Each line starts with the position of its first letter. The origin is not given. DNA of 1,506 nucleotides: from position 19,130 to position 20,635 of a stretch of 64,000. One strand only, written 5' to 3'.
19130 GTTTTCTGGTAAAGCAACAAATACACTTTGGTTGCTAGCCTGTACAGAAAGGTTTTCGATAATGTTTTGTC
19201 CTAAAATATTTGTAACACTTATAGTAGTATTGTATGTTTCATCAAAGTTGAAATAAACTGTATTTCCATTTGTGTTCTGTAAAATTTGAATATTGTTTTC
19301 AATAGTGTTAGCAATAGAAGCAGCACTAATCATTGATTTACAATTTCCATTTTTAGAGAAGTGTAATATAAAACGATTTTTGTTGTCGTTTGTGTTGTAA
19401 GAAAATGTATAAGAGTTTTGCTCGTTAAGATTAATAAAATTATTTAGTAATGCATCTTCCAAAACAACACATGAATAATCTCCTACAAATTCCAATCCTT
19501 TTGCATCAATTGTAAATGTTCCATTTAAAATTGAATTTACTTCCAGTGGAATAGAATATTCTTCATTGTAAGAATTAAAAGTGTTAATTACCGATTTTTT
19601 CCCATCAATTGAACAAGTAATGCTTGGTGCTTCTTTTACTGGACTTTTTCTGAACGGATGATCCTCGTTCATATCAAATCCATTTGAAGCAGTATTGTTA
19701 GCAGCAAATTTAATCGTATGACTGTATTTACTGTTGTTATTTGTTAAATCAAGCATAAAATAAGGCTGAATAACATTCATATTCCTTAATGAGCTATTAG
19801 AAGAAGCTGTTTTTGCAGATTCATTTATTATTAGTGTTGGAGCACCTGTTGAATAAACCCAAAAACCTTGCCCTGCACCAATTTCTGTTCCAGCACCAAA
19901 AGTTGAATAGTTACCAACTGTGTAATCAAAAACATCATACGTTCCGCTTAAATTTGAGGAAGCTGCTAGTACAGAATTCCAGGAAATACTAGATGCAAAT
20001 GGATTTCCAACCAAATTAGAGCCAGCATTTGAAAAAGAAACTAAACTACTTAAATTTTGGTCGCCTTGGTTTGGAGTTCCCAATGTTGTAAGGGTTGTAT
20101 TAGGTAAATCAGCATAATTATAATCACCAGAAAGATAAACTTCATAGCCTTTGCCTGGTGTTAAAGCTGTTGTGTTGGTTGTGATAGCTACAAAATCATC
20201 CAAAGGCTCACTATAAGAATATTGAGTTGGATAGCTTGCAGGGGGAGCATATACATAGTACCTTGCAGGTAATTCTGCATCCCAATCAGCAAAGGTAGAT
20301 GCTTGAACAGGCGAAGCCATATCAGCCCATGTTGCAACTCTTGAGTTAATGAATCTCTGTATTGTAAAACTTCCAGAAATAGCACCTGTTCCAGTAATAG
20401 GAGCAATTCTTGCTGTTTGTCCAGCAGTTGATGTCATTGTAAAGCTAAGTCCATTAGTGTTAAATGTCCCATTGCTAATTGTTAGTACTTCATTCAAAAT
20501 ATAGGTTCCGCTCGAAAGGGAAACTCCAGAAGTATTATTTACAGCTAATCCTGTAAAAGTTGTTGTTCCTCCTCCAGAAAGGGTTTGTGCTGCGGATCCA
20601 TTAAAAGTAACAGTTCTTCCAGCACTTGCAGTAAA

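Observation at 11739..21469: Two convergent paralogous T9SS adhesin genes (2123 aa and 802 aa) bracketing the exosortase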

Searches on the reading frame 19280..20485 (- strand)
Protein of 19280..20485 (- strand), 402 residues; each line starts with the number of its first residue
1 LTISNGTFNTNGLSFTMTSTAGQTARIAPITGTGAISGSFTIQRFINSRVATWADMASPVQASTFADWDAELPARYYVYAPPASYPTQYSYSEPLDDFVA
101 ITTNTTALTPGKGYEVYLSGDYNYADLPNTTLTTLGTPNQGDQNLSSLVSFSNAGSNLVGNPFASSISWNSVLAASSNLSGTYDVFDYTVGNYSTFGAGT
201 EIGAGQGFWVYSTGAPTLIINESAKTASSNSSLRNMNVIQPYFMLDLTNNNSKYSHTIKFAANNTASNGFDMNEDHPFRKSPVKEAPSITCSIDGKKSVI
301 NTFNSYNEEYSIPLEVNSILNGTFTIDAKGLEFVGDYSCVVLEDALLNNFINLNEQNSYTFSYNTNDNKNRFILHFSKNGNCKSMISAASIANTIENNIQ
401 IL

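Call 31: search_protein_families(library=pfam, proteins=[window:19280-20485:-], max_evalue=1)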
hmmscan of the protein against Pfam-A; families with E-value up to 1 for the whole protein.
seq(402 aa): 0 families

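Call 50: predict_structure(alignment_id=A4)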
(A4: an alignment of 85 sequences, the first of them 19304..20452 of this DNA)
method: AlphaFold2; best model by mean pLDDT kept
length: 383 residues; sequences in the alignment: 85
mean_pLDDT: 91.3   pTM: 0.87
mean pLDDT of the five models: 91.3, 90.4, 90.1, 89.8, 89.4
residues with pLDDT >= 90: 303; 70-90: 63; 50-70: 12; < 50: 5
segments of 3 or more residues with pLDDT < 50: 379-383
pLDDT, mean of each block of 10 residues (from residue 1): 87 91 90 92 94 93 93 94 92 96 96 94 94 96 92 96 96 91 90 94 96 92 71 95 95 89 88 93 91 93 96 97 93 95 96 94 91 59 35
secondary structure, 60 per line:
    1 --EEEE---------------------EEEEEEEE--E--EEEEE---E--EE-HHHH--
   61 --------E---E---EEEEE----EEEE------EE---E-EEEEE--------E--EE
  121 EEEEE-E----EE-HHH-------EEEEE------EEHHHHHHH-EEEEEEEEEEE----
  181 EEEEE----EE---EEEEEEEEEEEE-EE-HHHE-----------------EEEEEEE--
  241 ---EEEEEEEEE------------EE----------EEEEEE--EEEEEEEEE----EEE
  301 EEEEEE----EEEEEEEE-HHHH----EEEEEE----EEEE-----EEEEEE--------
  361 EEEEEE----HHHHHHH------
elements in order: E3-6 E28-35 E41-45 H55-58 E77-81 E86-89 E103-107 E119-125 E145-149 H158-164 E166-176 E181-185 E195-206 E232-238 E244-252 E277-282 E285-293 E298-306 E311-318 H320-323 E328-333 E338-341 E347-352 E361-366 H371-377

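Call 55: find_related_loci(query=A5, collection=metagenome_contigs, flank=10000)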
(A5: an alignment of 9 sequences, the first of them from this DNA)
Query A5 (383 aa) in metagenome_contigs; peptide patterns used: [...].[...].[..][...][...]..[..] (x = any residue, [..] = any of these).
600 stretches matched a pattern (row limit reached: there are more); 305 encode a relative of the query (tblastn E <= 1e-3); the best 80 are kept; 80 distinct loci.
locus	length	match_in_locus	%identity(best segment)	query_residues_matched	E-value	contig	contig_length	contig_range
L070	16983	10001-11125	61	1-374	6e-151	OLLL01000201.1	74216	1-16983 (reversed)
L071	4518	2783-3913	57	1-381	4e-145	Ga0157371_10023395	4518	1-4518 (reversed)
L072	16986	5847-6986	53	1-374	7e-119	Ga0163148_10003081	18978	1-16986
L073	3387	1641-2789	49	1-374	6e-111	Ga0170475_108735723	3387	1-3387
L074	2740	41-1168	49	1-372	6e-109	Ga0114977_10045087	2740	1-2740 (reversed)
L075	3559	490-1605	42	4-374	2e-77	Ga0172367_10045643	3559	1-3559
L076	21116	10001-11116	34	4-382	8e-46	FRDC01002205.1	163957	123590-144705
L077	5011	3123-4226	31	3-366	4e-43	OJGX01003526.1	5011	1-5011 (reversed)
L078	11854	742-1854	28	4-364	1e-35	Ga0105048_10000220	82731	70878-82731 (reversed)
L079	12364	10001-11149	30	1-366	4e-32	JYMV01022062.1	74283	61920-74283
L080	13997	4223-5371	30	1-366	5e-32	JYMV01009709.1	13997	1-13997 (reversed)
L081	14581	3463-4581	28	4-365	7e-31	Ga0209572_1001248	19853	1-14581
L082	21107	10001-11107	30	8-364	5e-31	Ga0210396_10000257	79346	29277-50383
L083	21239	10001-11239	26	1-380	1e-30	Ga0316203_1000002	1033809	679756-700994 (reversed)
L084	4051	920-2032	30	3-367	9e-31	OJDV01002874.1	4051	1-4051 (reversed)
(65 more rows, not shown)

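Call 68: fold_search(model_id=the predicted structure, library=pdb)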
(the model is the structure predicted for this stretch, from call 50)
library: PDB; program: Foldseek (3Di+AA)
matches with E <= 10: 290; with E <= 0.001: 0
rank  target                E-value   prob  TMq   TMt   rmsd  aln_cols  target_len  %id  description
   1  3t1w                  1.4e-02  0.05  0.09  0.10  33.5       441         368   10  Structure of the four-domain fragment Fn7B89 of oncofetal fibronectin (released 2012-03-21)
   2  3mib                  6.6e-02  0.08  0.12  0.14  19.1       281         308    9  Oxidized (Cu2+) peptidylglycine alpha-hydroxylating monooxygenase (PHM) with bound nitrite (released 2010-11-24)
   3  8cml_E                7.0e-02  0.03  0.09  0.06  22.0       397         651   10  Cryo-EM structure of complement C5 in complex with nanobodies UNbC5-1 and UNbC5-2 (released 2023-09-27)
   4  6ru5_A                1.2e-01  0.02  0.09  0.06  22.4       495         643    7  human complement C3 in complex with the hC3Nb1 nanobody (released 2019-08-21)
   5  8ayh_B                1.2e-01  0.02  0.08  0.05  20.6       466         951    8  Structure of Complement C5 in Complex with small molecule inhibitor and CVF (released 2022-12-21)
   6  3mlk                  1.4e-01  0.06  0.11  0.13  18.2       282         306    9  Reduced (Cu+) peptidylglycine alpha-hydroxylating monooxygenase (PHM) with bound nitrite (released 2011-03-02)
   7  3hrz_A                1.6e-01  0.02  0.08  0.06  19.6       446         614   10  Cobra Venom Factor (CVF) in complex with human factor B (released 2009-07-07)
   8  8ua4_H                1.8e-01  0.02  0.07  0.07  28.8       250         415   10  Structure of eastern equine encephalitis virus VLP in complex with VLDLR LA1 (released 2024-08-14)
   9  6a8p_B                2.1e-01  0.04  0.09  0.06  21.4       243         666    8  Transglutaminase 2 mutant G224V in complex with GTP (released 2018-09-26)
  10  8ua4_E                2.5e-01  0.02  0.07  0.07  28.5       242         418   10  Structure of eastern equine encephalitis virus VLP in complex with VLDLR LA1 (released 2024-08-14)
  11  8a1f_B                2.5e-01  0.02  0.09  0.10  24.0       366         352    9  Human PTPRK N-terminal domains MAM-Ig-FN1 (released 2023-03-15)
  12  7y5n_C                3.2e-01  0.01  0.08  0.04  23.1       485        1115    8  Structure of 1:1 PAPP-A.ProMBP complex(half map) (released 2023-01-11)
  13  7exh_A                3.3e-01  0.08  0.16  0.10  12.6       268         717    9  Crystal structure of D383A mutant from Arabidopsis thaliana complexed with Galactinol. (released 2022-11-30)
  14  3kls_B                3.3e-01  0.01  0.09  0.04  22.0       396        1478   10  Structure of complement C5 in complex with SSL7 (released 2009-11-24)
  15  3kls_A                3.7e-01  0.01  0.09  0.03  22.0       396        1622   10  Structure of complement C5 in complex with SSL7 (released 2009-11-24)
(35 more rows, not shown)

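Call 72: search_protein_representatives(alignment_id=A6)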
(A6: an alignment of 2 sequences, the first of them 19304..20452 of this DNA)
Query: 2 sequences, 409 profile positions. Proteins with E-value up to 0.001 (for the whole library): 15079; up to 1e-10: 11401; up to 1e-30: 3211. The best 150 are listed.
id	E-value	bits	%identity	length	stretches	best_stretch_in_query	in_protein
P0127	4.0e-147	506.9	-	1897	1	3-404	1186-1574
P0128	6.2e-145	499.7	-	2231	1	3-408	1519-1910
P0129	7.1e-143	492.9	-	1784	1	3-407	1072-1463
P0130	1.8e-132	458.6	-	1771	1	3-401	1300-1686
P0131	7.8e-125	433.5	-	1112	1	4-404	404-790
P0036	6.5e-117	407.4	-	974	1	3-404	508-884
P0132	1.5e-113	396.4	-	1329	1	3-408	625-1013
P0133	3.6e-107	375.3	-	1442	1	2-407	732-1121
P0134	2.0e-106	372.9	-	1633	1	4-408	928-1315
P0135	2.4e-104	366.0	-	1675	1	2-404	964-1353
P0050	3.7e-104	365.4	-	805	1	3-404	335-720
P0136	3.0e-103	362.4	-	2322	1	2-406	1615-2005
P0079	3.5e-103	362.2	-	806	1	3-402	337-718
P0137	3.6e-103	362.2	-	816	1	2-404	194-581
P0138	1.1e-102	360.5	-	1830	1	4-403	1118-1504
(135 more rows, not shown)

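Call 79: search_solved_structures(query=A5, max_evalue=1)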
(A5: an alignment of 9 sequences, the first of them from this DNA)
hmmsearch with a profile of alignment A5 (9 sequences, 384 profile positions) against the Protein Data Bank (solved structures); distinct sequences matched with E-value up to 1: 8.
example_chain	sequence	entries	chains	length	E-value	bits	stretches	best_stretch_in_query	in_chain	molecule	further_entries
8gl6_D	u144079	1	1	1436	1.5e-29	106.4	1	34-370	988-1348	RemA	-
6to1_A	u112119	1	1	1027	0.00031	23.1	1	133-211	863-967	Minor fimbrium subunit Mfa5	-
6s0x_Q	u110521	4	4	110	0.029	16.6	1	224-296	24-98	50S ribosomal protein L22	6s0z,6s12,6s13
5t7v_L5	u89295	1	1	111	0.49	12.6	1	224-282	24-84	50S ribosomal protein L22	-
5li0_V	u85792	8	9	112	0.49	12.6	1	224-282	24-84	50S ribosomal protein L22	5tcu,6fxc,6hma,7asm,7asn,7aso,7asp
6ddd_E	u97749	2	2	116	0.54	12.5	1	224-282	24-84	50S ribosomal protein L22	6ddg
6wqn_E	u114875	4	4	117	0.54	12.5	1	224-282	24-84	50S ribosomal protein L22 | uL22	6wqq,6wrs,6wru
4wce_P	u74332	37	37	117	0.55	12.4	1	224-282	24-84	50S ribosomal protein L22 | Large ribosomal subunit protein uL22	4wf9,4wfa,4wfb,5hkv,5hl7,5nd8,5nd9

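Call 81: search_solved_structures(query=A5, max_evalue=1e-10, show_alignments=1)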
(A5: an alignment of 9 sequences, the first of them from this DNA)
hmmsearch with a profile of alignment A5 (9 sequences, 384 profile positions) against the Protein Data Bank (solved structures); distinct sequences matched with E-value up to 1e-10: 1.
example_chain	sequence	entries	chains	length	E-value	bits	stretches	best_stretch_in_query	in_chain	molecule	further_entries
8gl6_D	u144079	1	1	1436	1.5e-29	106.4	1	34-370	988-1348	RemA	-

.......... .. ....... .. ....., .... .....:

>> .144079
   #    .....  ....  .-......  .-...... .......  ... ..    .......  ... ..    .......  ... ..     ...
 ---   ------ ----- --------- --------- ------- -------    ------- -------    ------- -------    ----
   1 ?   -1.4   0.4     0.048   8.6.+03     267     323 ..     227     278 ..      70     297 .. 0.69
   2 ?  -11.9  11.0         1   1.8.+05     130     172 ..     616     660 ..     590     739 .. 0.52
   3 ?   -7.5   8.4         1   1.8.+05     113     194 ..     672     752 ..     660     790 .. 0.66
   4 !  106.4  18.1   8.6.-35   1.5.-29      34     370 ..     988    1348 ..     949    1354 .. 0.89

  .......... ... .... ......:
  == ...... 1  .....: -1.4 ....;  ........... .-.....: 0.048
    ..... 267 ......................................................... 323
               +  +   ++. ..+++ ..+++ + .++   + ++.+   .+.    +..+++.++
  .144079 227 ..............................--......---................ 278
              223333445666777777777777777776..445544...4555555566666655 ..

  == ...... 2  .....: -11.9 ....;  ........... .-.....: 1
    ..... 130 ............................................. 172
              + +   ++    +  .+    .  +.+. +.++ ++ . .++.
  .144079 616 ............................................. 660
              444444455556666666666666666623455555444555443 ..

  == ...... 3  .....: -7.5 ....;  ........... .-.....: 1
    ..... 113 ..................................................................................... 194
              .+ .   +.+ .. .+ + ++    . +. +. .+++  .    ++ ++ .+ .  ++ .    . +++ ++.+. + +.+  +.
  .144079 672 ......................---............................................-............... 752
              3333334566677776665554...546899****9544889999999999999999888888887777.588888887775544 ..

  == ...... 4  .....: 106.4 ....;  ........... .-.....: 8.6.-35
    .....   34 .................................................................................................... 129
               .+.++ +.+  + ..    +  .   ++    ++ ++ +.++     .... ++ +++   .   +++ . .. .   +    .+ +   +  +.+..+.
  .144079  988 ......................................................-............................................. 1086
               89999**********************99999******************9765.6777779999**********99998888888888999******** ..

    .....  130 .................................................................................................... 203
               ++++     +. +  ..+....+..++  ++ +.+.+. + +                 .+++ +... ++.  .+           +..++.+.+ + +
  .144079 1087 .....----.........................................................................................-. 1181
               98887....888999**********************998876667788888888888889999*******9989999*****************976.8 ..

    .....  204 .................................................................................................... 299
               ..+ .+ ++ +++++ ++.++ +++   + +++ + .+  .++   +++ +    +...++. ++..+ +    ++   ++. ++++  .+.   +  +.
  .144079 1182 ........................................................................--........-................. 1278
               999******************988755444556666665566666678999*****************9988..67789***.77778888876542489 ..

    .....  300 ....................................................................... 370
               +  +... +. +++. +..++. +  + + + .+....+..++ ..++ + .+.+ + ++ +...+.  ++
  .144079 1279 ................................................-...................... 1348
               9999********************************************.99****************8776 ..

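Call 85: search_protein_families(library=ncbifam, proteins=[window:19304-20452:-], max_evalue=10)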
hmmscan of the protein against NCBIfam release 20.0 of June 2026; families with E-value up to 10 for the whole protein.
window:19304-20452:- (383 aa): 0 families

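Call 96: search_solved_structures(query=A6, max_evalue=0.01)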
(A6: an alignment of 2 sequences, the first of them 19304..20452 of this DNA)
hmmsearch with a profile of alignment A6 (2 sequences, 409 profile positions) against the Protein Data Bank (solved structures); distinct sequences matched with E-value up to 0.01: 0.
